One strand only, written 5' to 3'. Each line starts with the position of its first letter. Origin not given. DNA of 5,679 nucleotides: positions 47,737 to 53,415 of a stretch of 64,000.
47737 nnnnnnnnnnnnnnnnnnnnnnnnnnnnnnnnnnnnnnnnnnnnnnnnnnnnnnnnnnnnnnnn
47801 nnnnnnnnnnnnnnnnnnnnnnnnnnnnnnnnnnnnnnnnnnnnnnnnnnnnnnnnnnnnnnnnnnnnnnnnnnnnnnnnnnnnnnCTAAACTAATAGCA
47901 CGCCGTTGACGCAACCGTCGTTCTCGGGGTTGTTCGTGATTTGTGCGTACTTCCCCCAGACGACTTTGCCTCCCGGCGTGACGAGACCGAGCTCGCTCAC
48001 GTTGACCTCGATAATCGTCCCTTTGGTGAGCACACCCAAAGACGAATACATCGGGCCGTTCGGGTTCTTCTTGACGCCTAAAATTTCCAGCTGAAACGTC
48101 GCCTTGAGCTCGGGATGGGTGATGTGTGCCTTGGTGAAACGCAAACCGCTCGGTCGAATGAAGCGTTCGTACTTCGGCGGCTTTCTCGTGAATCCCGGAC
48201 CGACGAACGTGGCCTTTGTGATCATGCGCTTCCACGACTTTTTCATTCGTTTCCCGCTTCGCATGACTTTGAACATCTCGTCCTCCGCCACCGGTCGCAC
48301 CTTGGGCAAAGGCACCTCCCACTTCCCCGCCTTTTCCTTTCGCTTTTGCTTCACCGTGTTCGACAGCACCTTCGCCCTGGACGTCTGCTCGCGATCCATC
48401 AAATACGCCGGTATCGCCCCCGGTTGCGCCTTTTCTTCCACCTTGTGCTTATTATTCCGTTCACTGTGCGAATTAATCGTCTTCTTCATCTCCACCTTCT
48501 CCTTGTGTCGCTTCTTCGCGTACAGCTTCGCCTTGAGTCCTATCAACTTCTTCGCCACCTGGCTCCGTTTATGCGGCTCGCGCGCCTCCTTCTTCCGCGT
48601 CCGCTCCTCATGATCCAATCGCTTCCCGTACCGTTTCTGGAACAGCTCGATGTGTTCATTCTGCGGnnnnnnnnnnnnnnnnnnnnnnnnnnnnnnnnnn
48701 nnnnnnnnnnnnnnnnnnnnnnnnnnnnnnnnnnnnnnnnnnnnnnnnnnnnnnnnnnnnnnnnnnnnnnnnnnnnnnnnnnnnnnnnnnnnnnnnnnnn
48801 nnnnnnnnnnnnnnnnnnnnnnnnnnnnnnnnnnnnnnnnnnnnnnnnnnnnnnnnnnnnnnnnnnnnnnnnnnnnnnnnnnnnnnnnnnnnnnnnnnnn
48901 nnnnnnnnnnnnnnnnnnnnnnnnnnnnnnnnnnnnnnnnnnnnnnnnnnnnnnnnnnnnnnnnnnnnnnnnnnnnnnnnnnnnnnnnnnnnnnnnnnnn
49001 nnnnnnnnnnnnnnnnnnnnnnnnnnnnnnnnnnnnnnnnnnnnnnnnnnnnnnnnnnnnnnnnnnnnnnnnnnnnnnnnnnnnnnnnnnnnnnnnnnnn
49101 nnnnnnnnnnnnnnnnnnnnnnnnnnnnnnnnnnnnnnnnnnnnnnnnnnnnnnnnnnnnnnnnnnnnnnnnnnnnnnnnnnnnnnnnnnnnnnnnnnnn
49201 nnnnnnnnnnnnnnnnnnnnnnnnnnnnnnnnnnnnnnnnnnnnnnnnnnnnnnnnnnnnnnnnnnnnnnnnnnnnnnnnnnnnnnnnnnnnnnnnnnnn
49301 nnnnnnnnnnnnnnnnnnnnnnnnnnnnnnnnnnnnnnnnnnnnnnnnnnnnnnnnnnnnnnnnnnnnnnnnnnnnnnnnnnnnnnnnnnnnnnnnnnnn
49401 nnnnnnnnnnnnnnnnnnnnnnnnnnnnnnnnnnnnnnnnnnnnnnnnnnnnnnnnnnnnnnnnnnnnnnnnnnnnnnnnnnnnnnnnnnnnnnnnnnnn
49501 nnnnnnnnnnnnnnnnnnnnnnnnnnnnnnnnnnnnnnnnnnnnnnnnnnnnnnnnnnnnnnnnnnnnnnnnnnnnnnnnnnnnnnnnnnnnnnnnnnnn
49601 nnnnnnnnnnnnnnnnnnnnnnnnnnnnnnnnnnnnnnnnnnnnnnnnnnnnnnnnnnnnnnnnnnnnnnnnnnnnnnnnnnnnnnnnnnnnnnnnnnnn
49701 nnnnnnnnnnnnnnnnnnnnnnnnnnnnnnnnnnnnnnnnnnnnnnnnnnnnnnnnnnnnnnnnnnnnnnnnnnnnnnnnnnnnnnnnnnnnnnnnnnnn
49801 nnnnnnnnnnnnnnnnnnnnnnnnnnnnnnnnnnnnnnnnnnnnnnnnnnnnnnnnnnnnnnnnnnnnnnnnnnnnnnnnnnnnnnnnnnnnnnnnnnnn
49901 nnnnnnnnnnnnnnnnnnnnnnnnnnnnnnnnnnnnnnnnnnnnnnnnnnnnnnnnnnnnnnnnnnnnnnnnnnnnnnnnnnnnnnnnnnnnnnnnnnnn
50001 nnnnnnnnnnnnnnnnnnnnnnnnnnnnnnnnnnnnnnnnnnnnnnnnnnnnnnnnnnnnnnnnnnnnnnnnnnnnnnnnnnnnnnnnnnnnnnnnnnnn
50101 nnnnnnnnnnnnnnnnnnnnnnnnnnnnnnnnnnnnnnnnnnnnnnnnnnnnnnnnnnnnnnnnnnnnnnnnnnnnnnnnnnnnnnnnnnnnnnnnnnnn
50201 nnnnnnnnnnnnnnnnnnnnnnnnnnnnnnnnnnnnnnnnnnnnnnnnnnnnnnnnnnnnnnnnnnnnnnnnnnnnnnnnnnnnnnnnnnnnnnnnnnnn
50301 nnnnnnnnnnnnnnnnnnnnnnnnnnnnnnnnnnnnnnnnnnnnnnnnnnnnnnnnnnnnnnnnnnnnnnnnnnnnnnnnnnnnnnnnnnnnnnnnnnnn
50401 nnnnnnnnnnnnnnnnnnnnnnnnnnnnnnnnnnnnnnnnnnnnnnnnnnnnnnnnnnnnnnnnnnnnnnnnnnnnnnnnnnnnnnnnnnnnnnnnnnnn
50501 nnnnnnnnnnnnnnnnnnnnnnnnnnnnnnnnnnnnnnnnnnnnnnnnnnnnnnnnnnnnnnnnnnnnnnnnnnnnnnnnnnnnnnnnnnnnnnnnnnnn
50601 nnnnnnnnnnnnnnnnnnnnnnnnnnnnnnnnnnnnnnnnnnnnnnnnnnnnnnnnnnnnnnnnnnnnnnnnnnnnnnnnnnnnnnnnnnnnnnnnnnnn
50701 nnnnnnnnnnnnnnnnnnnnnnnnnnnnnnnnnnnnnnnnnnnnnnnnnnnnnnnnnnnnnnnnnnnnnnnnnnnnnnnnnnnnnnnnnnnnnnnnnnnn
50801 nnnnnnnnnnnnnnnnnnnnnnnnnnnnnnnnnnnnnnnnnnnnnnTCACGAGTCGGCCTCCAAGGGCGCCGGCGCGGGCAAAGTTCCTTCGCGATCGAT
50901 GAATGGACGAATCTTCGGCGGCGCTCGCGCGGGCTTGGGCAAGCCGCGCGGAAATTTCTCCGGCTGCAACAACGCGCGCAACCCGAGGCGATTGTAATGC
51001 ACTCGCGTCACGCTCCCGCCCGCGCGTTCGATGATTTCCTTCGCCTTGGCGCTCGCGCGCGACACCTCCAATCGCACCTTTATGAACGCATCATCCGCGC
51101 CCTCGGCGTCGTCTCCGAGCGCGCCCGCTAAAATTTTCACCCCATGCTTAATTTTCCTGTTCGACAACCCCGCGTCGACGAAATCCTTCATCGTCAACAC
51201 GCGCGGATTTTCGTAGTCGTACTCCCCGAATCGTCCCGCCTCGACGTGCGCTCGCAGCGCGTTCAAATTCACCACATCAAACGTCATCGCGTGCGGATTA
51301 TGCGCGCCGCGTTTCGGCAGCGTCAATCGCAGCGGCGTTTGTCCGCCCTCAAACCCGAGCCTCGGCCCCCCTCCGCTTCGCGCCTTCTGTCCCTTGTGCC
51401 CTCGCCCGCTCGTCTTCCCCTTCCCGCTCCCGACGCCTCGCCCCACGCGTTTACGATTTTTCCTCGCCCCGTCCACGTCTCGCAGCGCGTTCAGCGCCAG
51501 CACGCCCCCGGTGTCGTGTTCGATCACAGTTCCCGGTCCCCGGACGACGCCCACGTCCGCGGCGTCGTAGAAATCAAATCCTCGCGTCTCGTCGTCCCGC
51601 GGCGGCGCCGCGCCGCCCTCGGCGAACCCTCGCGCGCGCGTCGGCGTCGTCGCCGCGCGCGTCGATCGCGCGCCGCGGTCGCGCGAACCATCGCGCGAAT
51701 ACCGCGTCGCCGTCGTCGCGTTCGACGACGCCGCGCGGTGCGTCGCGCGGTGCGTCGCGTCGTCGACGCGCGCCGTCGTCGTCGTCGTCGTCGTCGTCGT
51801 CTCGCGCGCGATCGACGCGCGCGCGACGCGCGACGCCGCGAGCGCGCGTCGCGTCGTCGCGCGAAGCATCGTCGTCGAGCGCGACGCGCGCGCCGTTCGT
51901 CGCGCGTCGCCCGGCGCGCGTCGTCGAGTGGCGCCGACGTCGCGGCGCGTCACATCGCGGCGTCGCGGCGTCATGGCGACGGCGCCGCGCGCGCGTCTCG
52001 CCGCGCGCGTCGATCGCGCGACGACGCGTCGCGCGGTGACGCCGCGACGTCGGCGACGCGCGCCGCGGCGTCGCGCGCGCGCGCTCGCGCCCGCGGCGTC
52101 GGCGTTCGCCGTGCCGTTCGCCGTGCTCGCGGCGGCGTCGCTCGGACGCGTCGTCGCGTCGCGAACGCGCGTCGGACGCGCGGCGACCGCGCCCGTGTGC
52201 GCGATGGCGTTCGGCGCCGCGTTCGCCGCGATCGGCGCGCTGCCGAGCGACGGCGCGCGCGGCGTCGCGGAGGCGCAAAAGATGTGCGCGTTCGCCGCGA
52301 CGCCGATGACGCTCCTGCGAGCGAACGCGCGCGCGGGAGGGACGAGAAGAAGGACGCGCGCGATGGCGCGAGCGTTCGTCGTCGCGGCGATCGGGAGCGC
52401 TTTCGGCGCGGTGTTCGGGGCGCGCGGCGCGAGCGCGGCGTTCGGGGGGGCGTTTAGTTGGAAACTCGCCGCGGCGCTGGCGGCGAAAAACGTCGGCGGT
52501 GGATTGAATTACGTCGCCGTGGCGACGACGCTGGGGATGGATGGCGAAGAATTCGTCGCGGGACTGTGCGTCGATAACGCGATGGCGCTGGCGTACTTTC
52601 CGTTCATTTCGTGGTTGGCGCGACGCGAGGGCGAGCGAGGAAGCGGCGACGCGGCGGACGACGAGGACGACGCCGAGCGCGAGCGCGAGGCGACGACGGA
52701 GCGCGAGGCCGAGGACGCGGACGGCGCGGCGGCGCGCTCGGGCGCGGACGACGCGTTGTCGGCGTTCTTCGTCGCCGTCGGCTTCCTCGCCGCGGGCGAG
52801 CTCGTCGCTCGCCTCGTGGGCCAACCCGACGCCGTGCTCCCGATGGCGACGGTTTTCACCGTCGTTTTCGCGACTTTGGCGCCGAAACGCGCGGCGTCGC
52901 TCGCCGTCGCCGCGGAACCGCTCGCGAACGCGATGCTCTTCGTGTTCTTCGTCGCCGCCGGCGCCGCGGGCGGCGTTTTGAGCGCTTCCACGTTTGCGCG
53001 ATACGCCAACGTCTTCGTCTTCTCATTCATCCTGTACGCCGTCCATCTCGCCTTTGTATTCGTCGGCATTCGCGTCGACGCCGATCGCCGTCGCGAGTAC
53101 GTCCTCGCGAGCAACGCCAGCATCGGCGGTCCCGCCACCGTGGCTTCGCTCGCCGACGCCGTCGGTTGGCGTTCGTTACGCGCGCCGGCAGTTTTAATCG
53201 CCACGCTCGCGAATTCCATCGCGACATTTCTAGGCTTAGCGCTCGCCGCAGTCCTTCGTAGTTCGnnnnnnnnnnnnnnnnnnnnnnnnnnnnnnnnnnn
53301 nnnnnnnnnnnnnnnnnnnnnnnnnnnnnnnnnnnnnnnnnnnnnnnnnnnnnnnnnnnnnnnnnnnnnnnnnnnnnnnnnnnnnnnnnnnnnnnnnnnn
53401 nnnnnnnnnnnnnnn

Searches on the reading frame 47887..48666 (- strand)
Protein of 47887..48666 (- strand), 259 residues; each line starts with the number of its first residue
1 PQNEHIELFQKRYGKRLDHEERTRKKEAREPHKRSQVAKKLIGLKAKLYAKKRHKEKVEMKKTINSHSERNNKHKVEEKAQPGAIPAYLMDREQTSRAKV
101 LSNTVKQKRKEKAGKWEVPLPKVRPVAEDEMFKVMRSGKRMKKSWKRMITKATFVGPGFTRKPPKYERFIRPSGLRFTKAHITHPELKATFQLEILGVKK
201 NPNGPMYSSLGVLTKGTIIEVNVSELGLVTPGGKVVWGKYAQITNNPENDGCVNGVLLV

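Call 49: search_protein_families(library=pfam, proteins=[window:47887-48666:-], max_evalue=0.00001)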
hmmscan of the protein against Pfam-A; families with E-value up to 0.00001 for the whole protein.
window:47887-48666:- (259 aa): 1 family
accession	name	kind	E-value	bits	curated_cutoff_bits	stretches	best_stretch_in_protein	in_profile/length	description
PF01201.27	Ribosomal_S8e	-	1.4e-38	132.6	30.2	1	34-258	2-133/133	Ribosomal protein S8e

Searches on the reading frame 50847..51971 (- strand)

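Call 49: search_protein_families(library=pfam, proteins=[window:50847-51971:-], max_evalue=0.00001)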
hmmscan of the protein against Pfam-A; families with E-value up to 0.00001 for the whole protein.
window:50847-51971:- (374 aa): 1 family
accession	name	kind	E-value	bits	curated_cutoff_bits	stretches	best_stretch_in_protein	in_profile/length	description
PF00828.25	Ribosomal_L27A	-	1.8e-12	48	21.5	1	233-322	1-72/72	Ribosomal proteins 50S-L15, 50S-L18e, 60S-L27A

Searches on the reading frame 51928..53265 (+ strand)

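Call 49: search_protein_families(library=pfam, proteins=[window:51928-53265:+], max_evalue=0.00001)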
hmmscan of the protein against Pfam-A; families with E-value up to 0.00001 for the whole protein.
window:51928-53265:+ (446 aa): 1 family
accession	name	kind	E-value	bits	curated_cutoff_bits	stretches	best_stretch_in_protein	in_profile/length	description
PF05684.17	DUF819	-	1.4e-36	126.8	27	1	122-445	62-378/379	Protein of unknown function (DUF819)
